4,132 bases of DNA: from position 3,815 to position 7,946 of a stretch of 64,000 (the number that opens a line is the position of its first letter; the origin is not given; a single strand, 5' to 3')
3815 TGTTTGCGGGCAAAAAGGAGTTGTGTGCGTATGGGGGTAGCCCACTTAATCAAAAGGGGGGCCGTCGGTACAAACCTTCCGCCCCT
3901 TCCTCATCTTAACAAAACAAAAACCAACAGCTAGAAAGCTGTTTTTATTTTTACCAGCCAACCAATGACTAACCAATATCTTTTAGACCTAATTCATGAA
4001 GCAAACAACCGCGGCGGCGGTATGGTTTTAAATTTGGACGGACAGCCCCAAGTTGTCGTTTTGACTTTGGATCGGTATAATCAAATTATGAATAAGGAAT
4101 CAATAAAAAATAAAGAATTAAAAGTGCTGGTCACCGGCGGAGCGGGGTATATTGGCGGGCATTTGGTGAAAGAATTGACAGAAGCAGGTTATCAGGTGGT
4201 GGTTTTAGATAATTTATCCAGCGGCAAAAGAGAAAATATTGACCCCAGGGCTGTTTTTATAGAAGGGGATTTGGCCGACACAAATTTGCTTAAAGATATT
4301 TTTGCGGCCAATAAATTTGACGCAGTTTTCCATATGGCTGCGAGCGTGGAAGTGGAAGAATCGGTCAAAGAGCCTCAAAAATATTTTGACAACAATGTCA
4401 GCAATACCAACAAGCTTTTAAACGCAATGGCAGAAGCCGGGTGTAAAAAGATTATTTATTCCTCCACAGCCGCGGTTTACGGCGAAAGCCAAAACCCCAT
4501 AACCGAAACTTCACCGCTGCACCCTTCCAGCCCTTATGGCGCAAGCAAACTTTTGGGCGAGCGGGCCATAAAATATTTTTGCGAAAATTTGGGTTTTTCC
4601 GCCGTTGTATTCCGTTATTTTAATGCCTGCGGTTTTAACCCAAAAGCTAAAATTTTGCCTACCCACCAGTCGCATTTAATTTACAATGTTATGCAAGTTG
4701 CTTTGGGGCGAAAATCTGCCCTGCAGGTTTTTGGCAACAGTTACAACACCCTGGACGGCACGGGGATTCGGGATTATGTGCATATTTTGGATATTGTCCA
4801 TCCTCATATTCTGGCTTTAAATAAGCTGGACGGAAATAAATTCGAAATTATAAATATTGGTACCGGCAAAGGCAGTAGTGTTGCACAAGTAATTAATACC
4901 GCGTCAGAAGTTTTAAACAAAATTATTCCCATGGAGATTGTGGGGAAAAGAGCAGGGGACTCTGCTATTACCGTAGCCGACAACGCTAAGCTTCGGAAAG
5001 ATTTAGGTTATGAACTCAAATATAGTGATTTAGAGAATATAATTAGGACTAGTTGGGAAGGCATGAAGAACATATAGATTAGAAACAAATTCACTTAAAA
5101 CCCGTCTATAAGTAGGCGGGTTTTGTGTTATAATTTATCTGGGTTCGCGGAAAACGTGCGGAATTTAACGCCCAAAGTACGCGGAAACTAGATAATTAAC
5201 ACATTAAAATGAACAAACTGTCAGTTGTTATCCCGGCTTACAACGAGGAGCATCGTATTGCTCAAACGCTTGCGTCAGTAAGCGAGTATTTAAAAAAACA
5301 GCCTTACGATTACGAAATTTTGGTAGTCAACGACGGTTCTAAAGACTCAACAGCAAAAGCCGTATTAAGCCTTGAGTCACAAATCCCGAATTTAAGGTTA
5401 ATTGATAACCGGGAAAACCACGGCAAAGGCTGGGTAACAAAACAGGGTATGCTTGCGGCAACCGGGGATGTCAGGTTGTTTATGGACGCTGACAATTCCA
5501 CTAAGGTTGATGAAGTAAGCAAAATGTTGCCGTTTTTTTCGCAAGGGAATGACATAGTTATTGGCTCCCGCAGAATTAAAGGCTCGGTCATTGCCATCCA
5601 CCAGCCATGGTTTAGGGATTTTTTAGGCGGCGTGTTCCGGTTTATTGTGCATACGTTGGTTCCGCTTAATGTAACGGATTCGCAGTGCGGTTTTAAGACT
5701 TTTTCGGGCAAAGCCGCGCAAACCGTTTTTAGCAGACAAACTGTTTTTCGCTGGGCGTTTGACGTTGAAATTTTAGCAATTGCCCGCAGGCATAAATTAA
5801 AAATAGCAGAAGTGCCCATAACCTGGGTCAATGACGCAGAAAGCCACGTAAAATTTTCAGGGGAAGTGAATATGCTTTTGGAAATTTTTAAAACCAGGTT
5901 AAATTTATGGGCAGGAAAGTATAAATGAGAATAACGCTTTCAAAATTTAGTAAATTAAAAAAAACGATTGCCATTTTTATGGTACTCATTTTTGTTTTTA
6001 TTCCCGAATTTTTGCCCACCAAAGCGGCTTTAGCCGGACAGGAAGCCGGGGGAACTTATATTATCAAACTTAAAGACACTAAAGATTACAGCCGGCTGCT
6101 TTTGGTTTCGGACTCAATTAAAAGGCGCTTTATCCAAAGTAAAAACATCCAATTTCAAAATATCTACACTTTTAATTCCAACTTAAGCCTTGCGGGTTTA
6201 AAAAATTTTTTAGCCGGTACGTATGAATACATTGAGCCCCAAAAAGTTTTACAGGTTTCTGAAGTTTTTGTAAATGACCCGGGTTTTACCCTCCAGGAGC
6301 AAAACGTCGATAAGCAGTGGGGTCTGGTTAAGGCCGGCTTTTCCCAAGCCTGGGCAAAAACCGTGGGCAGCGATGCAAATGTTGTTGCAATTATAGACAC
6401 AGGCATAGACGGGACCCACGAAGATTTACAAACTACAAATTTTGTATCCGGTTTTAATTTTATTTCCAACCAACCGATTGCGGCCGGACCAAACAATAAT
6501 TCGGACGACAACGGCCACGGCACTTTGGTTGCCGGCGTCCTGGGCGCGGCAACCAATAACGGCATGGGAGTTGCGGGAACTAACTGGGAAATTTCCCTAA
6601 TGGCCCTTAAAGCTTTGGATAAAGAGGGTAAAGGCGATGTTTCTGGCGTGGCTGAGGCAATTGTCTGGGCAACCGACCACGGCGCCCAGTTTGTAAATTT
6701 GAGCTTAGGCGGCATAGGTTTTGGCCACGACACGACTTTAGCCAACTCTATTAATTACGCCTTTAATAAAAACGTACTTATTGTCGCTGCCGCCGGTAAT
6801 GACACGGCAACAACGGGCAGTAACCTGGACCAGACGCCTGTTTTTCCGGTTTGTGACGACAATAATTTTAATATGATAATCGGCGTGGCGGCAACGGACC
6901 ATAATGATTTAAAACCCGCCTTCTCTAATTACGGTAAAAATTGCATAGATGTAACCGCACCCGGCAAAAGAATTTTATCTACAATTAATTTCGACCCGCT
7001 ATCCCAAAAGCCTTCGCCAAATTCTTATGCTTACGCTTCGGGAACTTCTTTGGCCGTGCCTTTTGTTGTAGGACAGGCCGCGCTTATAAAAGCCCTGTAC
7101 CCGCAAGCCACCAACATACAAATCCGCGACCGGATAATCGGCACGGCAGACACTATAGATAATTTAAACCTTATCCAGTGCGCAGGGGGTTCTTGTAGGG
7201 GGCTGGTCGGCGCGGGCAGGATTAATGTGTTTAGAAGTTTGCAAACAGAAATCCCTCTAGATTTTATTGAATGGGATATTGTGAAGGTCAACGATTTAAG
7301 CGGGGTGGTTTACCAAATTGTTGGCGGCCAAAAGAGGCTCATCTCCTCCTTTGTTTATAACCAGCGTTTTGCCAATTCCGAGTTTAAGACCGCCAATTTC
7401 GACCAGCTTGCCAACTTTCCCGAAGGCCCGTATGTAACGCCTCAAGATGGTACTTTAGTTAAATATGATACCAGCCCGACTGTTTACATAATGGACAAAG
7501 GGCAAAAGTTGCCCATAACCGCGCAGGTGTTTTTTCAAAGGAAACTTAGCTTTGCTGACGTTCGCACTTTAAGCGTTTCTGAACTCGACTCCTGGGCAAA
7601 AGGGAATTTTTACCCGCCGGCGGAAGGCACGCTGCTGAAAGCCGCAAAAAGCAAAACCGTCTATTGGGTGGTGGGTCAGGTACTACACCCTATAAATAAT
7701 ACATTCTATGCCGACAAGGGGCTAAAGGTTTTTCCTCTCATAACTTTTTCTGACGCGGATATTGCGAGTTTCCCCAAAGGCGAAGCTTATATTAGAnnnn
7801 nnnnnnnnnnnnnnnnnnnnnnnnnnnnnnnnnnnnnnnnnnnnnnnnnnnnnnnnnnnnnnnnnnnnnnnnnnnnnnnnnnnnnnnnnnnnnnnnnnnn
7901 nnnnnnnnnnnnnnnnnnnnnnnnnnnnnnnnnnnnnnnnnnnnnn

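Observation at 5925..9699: Shared ~55-aa repeat module (nine copies) on the tails of an S8 protease and the adjacent secreted protein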

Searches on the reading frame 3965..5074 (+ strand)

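Call 69: search_protein_families(library=pfam, proteins=[window:3965-5074:+], max_evalue=0.001)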
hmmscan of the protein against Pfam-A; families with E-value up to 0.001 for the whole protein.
window:3965-5074:+ (370 aa): 10 families
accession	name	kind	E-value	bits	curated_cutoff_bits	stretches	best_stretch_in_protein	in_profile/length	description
PF01370.27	Epimerase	-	1.3e-59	202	20.9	1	54-299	1-240/240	NAD dependent epimerase/dehydratase family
PF16363.11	GDP_Man_Dehyd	-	1.2e-53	183.2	27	1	55-354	1-324/332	GDP-mannose 4,6 dehydratase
PF04321.23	RmlD_sub_bind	-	7.9e-21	74.8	27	1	53-208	2-142/287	RmlD substrate binding domain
PF01073.25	3Beta_HSD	-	2.9e-19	69.6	22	1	55-291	1-235/280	3-beta hydroxysteroid dehydrogenase/isomerase family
PF07993.18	NAD_binding_4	-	5.4e-13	49.1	20.1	1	91-258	58-241/258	Male sterility protein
PF02719.21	Polysacc_synt_2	-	7.4e-12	45.5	20.2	1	54-170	1-130/293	Polysaccharide biosynthesis protein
PF13460.12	NAD_binding_10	-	1.1e-11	45.4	27.2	1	58-184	1-114/184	NAD(P)H-binding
PF05368.20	NmrA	-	4.9e-11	43.2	27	1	53-175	4-114/298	NmrA-like family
PF00106.31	adh_short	-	0.00012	22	26.6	1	54-115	3-70/195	short chain dehydrogenase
PF02254.24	TrkA_N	-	0.00023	21.9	23.8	1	59-124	5-69/116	TrkA-N domain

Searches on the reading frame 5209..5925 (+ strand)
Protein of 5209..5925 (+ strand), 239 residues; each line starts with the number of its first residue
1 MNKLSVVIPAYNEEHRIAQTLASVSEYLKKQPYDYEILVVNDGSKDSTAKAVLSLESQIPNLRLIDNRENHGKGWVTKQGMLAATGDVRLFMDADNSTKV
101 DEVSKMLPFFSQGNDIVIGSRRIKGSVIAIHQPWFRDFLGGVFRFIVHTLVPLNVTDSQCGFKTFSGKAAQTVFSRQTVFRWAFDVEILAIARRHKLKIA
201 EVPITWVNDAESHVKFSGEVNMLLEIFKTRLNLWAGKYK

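Call 69: search_protein_families(library=pfam, proteins=[window:5209-5925:+], max_evalue=0.001)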
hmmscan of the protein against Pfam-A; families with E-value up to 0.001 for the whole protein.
window:5209-5925:+ (239 aa): 4 families
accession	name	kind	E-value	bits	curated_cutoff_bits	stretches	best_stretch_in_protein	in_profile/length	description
PF00535.33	Glycos_transf_2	-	3.4e-31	108.9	23.3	1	5-127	1-121/168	Glycosyl transferase family 2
PF13641.12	Glyco_tranf_2_3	-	5.5e-09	36.8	27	1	4-117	3-119/230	Glycosyltransferase like family 2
PF10111.15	Glyco_tranf_2_2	-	1.3e-08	35.1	27.3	1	5-108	1-104/276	Glycosyltransferase like family 2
PF13733.12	Glyco_transf_7N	-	0.00042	20.4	27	1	2-53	47-98/134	N-terminal region of glycosyl transferase group 7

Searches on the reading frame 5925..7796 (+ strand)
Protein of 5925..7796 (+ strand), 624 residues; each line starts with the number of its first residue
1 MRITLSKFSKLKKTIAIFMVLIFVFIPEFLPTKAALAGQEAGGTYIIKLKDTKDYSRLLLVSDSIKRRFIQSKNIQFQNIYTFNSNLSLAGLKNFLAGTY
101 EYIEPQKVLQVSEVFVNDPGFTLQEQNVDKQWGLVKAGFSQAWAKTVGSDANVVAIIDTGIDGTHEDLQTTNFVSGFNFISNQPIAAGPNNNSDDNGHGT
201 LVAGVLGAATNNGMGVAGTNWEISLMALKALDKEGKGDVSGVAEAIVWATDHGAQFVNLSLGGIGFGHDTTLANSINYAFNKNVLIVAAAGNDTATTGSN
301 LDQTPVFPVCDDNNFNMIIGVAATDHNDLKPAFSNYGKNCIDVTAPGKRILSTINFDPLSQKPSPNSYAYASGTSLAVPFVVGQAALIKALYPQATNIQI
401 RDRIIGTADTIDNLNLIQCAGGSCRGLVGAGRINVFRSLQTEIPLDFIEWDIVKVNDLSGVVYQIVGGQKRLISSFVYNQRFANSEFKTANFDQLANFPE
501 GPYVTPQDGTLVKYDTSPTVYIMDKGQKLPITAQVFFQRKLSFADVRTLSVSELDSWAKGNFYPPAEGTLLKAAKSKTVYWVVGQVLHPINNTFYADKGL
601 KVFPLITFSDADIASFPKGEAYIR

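Call 3: search_protein_families(library=pfam, proteins=[window:5925-7796:+], max_evalue=1)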
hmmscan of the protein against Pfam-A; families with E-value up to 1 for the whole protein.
window:5925-7796:+ (624 aa): 2 families
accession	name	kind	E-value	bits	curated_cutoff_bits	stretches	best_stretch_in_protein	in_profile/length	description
PF00082.27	Peptidase_S8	-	1.5e-46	159.5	21.8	1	152-409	4-274/288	Subtilase family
PF24230.1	Phage_zn_bind_6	-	0.13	12.9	27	1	125-163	3-41/71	Phage zinc binding domain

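Call 4: search_protein_families(library=ncbifam, proteins=[window:5925-7796:+], max_evalue=1)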
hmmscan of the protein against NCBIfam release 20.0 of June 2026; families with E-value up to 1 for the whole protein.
window:5925-7796:+ (624 aa): 6 families
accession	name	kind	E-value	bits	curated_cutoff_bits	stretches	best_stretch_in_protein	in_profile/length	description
TIGR03921.1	T7SS_mycosin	equivalog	1.4e-50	172.4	278.75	1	139-442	3-288/353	type VII secretion-associated serine protease mycosin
NF033595.1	denti_PrtP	equivalog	1.5e-31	109.7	300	2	257-439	342-502/606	dentilisin complex serine proteinase subunit PrtP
NF049966.1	QH_SP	equivalog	7.9e-12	45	165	1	154-292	2-124/219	subtilisin-like serine protease QhpE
TIGR03895.1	protease_PatA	subfamily_domain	1.6e-10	40.4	421.05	1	233-413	37-205/606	PatA/PatG family cyanobactin maturation protease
NF051851.1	AtpSerPepEprS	equivalog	2.1e-10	39.3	1700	2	128-223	45-142/988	autotransporter serine peptidase EprS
NF040553.1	SGO_0316_fam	subfamily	1.1e-05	23.3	1400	2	193-298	355-468/1486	SGO_0316/SGO_0317 family LPXTG-anchored serine peptidase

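Call 39: find_homologous_proteins(query=window:5925-7796:+, max_evalue=0.001)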
Query window:5925-7796:+ (624 aa): 2876 proteins with E <= 0.001 among 8000 candidates; the best 120 are listed.
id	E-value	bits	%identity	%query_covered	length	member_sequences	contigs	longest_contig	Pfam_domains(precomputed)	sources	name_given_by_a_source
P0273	0.0e+0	1406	100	100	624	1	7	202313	PF00082.28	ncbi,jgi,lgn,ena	-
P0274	1.9e-283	960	71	93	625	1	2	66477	PF00082.28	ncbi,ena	-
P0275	1.8e-281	953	69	93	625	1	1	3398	PF00082.28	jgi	jgi:hypothetical protein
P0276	1.6e-280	950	68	100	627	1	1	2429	PF00082.28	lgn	-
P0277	1.6e-271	920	66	99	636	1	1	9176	PF00082.28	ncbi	-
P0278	1.1e-268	911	64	99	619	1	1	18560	PF00082.28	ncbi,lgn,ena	-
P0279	2.2e-266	903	66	97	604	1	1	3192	PF00082.28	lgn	-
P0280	1.1e-264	898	64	98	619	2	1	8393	PF00082.28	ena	-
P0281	7.0e-264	895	65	100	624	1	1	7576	PF00082.28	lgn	-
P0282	3.0e-263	893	65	98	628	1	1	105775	PF00082.28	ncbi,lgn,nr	ncbi:MAG: S8 family serine peptidase [Candidatus Doudnabacteria bacterium]|nr:S8 family serine pepti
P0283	6.9e-263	892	64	100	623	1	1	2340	PF00082.28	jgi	jgi:hypothetical protein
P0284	2.2e-262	890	63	100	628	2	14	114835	PF00082.28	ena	-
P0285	2.4e-262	890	64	97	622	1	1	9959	PF00082.28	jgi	jgi:hypothetical protein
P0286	2.8e-262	890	64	99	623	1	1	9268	PF00082.28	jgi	jgi:Subtilase family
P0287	8.0e-262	888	65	99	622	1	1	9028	PF00082.28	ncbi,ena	-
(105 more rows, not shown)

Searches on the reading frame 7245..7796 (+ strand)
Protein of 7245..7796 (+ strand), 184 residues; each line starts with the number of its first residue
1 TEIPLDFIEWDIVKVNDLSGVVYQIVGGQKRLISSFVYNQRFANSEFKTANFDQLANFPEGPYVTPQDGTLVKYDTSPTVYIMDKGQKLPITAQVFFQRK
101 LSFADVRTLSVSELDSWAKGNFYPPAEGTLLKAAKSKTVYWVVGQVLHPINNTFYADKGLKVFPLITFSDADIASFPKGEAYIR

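Call 54: predict_structure(alignment_id=A5)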
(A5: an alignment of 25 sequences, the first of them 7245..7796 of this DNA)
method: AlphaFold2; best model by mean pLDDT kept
length: 184 residues; sequences in the alignment: 25
mean_pLDDT: 89.8   pTM: 0.78
mean pLDDT of the five models: 89.8, 89.8, 89.6, 89.5, 89.2
residues with pLDDT >= 90: 130; 70-90: 47; 50-70: 4; < 50: 3
segments of 3 or more residues with pLDDT < 50: 1-3
pLDDT, mean of each block of 10 residues (from residue 1): 70 91 93 93 91 90 95 92 96 94 94 93 93 89 92 82 86 91 72
secondary structure, 60 per line:
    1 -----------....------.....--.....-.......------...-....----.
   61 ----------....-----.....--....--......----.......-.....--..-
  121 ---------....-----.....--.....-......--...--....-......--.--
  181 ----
elements in order: E12-15 E22-26 E29-33 H35-41 E48-50 H52-55 E71-74 E80-84 E87-90 H93-98 E106-109 H111-115 E130-133 E139-143 E146-150 H152-157 E165-168 H170-175

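Call 75: search_protein_families(library=pfam, proteins=[window:7245-7796:+], max_evalue=10)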
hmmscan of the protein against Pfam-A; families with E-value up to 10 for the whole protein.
window:7245-7796:+ (184 aa): 0 families
